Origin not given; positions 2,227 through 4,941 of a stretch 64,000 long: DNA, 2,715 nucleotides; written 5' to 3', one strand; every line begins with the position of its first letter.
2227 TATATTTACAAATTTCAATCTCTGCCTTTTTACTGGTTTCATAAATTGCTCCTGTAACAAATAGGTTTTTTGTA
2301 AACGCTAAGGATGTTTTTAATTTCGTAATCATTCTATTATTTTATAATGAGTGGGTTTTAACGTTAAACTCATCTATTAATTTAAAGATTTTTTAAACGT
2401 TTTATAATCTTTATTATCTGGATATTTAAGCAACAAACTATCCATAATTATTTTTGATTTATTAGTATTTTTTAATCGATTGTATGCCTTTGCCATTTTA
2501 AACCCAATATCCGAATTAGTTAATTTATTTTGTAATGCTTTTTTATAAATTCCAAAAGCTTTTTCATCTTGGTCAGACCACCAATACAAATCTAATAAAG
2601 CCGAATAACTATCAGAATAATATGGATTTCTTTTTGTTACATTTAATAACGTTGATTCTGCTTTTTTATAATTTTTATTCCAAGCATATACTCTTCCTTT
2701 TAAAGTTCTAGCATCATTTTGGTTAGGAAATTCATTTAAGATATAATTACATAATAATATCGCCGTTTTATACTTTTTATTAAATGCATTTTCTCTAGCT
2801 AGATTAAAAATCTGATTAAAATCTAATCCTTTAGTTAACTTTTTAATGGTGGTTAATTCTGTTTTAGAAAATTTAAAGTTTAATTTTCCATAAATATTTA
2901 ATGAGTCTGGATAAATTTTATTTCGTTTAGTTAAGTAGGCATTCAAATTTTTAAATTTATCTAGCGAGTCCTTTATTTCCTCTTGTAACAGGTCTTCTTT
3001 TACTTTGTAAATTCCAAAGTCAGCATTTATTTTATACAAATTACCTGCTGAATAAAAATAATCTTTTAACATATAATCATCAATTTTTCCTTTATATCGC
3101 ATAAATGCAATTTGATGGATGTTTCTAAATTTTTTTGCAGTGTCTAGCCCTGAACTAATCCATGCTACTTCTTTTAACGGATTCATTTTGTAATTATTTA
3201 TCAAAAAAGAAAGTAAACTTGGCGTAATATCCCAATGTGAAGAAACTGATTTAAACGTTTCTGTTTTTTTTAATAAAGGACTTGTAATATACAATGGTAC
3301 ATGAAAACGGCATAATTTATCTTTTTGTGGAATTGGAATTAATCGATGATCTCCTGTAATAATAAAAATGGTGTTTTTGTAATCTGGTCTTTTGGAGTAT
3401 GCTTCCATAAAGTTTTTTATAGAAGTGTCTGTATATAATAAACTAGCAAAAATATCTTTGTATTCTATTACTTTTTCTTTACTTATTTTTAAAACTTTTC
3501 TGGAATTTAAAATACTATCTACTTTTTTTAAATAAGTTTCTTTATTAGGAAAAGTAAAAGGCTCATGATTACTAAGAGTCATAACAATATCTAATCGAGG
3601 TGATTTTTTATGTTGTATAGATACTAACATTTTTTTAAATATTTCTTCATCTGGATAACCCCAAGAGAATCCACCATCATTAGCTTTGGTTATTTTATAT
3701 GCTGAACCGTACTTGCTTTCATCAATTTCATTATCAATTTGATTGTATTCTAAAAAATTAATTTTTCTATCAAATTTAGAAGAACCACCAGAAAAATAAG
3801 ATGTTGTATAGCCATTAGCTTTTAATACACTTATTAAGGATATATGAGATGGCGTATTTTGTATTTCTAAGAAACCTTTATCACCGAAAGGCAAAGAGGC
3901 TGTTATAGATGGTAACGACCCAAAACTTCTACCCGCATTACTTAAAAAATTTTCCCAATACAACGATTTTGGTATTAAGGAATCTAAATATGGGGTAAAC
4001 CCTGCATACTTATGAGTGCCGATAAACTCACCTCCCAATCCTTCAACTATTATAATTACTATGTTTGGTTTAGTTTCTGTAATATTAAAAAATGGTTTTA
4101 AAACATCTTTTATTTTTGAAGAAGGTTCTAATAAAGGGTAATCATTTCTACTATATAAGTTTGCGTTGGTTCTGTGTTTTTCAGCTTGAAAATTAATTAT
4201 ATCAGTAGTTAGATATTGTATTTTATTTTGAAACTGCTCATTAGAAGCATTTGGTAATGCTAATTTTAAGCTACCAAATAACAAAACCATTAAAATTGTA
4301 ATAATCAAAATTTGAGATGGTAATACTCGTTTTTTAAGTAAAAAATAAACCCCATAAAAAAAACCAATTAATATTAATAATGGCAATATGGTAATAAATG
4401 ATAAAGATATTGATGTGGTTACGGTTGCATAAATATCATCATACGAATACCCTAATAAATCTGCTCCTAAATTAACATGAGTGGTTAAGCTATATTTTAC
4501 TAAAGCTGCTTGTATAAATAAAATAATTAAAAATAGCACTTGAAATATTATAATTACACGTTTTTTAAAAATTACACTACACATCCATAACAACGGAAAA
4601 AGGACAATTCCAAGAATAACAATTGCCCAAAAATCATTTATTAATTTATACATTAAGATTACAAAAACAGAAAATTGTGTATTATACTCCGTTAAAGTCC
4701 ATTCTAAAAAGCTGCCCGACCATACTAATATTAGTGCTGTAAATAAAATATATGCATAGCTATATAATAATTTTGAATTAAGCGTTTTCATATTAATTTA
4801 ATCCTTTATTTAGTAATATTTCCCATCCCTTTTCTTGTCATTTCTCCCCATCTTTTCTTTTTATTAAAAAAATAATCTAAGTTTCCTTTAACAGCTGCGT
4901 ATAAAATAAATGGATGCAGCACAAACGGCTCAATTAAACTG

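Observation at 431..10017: Seven-gene phosphorelay-controlled, envelope-spanning polysaccharide synthesis/decoration/export system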

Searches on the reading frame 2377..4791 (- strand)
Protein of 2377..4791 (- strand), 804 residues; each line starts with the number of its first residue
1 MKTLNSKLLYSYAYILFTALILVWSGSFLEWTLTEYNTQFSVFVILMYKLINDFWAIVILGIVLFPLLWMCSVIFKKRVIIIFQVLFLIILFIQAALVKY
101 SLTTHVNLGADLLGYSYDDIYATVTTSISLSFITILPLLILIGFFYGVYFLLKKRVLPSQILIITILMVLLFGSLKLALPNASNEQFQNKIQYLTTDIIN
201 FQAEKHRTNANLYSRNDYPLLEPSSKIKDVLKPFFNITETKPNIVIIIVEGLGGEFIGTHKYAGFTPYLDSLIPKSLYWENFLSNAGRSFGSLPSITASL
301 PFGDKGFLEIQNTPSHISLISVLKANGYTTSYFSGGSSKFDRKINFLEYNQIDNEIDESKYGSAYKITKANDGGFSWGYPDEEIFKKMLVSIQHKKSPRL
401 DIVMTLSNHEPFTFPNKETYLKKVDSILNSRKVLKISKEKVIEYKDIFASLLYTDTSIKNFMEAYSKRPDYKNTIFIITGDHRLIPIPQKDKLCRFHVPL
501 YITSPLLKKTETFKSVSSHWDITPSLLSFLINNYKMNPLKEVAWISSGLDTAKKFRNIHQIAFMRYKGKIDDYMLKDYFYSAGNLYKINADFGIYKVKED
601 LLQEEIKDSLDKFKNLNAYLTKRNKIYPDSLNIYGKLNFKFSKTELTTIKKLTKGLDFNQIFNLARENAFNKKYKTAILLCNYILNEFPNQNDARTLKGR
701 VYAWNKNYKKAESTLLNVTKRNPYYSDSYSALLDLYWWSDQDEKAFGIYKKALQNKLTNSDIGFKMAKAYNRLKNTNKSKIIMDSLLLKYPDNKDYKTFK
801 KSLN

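Call 3: search_protein_families(library=pfam, proteins=[window:2377-4791:-], max_evalue=0.01)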
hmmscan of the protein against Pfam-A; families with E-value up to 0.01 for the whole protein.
window:2377-4791:- (804 aa): 3 families
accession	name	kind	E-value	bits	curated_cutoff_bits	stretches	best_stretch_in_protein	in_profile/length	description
PF00884.28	Sulfatase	-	3e-26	92.9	25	1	242-528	1-297/301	Sulfatase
PF14559.12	TPR_19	-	1.2e-10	42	25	2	672-724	5-57/68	Tetratricopeptide repeat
PF13174.12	TPR_6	-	8.6e-05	23.4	26.3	0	764-792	4-32/33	Tetratricopeptide repeat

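Call 5: search_protein_families(library=ncbifam, proteins=[window:2377-4791:-], max_evalue=0.001)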
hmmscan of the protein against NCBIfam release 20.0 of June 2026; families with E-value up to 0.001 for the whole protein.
window:2377-4791:- (804 aa): 4 families
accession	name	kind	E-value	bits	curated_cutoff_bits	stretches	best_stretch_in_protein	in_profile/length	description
TIGR02917.1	PEP_TPR_lipo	equivalog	4.1e-08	31.6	312.2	1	657-790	566-699/899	XrtA/PEP-CTERM system TPR-repeat protein PrsT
NF009027.0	PRK12363.1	equivalog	1.5e-05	23.9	572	1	238-495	153-405/703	phosphoglycerol transferase I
NF040959.1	MamA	equivalog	3.6e-05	23.3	200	0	657-723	70-136/204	magnetosome protein MamA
TIGR02795.1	tol_pal_ybgF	equivalog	0.00038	21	90.1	0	667-735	11-82/119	tol-pal system protein YbgF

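Call 15: search_solved_structures(query=window:2377-4791:-, max_evalue=0.01, show_alignments=2)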
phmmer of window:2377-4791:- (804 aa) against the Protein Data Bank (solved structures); distinct sequences matched with E-value up to 0.01: 1.
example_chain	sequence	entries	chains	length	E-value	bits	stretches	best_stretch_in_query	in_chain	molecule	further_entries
3lxq_A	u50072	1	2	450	2.8e-17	65.4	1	241-530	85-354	Uncharacterized protein VP1736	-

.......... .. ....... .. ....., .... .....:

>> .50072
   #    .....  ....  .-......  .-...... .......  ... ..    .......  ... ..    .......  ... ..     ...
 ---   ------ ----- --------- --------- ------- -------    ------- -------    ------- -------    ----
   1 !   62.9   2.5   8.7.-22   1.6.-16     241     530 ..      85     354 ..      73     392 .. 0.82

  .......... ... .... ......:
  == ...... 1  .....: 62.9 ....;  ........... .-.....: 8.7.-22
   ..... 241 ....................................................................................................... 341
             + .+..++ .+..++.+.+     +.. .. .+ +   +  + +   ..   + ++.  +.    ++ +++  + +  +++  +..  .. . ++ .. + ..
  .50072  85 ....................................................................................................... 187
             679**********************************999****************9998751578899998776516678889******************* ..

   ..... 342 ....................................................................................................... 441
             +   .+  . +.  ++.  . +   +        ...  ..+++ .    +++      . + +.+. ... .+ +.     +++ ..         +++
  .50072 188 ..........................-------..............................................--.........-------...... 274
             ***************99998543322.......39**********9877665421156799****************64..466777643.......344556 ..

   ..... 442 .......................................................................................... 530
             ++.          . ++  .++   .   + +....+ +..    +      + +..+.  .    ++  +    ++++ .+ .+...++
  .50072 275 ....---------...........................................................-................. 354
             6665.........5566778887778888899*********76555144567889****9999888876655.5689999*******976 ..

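Call 19: search_solved_structures(query=A1, max_evalue=0.01, show_alignments=3)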
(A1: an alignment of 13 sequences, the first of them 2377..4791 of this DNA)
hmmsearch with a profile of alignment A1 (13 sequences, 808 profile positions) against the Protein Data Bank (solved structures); distinct sequences matched with E-value up to 0.01: 7.
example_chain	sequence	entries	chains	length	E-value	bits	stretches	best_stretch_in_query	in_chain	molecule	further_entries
3lxq_A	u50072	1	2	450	6.3e-23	84.2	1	240-534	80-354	Uncharacterized protein VP1736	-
2w8d_A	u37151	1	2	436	7.9e-12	47.5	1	231-538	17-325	PROCESSED GLYCEROL PHOSPHATE LIPOTEICHOIC ACID SYNTHASE 2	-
2w5r_A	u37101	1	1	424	1.4e-08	36.7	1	244-487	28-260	PROCESSED GLYCEROL PHOSPHATE LIPOTEICHOIC ACID SYNTHASE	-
2w5q_A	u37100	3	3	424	2e-08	36.2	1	244-487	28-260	PROCESSED GLYCEROL PHOSPHATE LIPOTEICHOIC ACID SYNTHASE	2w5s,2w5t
4uop_A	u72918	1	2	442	2.5e-08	35.9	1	246-534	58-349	LIPOTEICHOIC ACID PRIMASE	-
4uoo_A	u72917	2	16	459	8.5e-05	24.2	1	245-487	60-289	LIPOTEICHOIC ACID SYNTHASE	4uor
2qzu_A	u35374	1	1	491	0.0054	18.3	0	446-489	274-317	Putative sulfatase yidJ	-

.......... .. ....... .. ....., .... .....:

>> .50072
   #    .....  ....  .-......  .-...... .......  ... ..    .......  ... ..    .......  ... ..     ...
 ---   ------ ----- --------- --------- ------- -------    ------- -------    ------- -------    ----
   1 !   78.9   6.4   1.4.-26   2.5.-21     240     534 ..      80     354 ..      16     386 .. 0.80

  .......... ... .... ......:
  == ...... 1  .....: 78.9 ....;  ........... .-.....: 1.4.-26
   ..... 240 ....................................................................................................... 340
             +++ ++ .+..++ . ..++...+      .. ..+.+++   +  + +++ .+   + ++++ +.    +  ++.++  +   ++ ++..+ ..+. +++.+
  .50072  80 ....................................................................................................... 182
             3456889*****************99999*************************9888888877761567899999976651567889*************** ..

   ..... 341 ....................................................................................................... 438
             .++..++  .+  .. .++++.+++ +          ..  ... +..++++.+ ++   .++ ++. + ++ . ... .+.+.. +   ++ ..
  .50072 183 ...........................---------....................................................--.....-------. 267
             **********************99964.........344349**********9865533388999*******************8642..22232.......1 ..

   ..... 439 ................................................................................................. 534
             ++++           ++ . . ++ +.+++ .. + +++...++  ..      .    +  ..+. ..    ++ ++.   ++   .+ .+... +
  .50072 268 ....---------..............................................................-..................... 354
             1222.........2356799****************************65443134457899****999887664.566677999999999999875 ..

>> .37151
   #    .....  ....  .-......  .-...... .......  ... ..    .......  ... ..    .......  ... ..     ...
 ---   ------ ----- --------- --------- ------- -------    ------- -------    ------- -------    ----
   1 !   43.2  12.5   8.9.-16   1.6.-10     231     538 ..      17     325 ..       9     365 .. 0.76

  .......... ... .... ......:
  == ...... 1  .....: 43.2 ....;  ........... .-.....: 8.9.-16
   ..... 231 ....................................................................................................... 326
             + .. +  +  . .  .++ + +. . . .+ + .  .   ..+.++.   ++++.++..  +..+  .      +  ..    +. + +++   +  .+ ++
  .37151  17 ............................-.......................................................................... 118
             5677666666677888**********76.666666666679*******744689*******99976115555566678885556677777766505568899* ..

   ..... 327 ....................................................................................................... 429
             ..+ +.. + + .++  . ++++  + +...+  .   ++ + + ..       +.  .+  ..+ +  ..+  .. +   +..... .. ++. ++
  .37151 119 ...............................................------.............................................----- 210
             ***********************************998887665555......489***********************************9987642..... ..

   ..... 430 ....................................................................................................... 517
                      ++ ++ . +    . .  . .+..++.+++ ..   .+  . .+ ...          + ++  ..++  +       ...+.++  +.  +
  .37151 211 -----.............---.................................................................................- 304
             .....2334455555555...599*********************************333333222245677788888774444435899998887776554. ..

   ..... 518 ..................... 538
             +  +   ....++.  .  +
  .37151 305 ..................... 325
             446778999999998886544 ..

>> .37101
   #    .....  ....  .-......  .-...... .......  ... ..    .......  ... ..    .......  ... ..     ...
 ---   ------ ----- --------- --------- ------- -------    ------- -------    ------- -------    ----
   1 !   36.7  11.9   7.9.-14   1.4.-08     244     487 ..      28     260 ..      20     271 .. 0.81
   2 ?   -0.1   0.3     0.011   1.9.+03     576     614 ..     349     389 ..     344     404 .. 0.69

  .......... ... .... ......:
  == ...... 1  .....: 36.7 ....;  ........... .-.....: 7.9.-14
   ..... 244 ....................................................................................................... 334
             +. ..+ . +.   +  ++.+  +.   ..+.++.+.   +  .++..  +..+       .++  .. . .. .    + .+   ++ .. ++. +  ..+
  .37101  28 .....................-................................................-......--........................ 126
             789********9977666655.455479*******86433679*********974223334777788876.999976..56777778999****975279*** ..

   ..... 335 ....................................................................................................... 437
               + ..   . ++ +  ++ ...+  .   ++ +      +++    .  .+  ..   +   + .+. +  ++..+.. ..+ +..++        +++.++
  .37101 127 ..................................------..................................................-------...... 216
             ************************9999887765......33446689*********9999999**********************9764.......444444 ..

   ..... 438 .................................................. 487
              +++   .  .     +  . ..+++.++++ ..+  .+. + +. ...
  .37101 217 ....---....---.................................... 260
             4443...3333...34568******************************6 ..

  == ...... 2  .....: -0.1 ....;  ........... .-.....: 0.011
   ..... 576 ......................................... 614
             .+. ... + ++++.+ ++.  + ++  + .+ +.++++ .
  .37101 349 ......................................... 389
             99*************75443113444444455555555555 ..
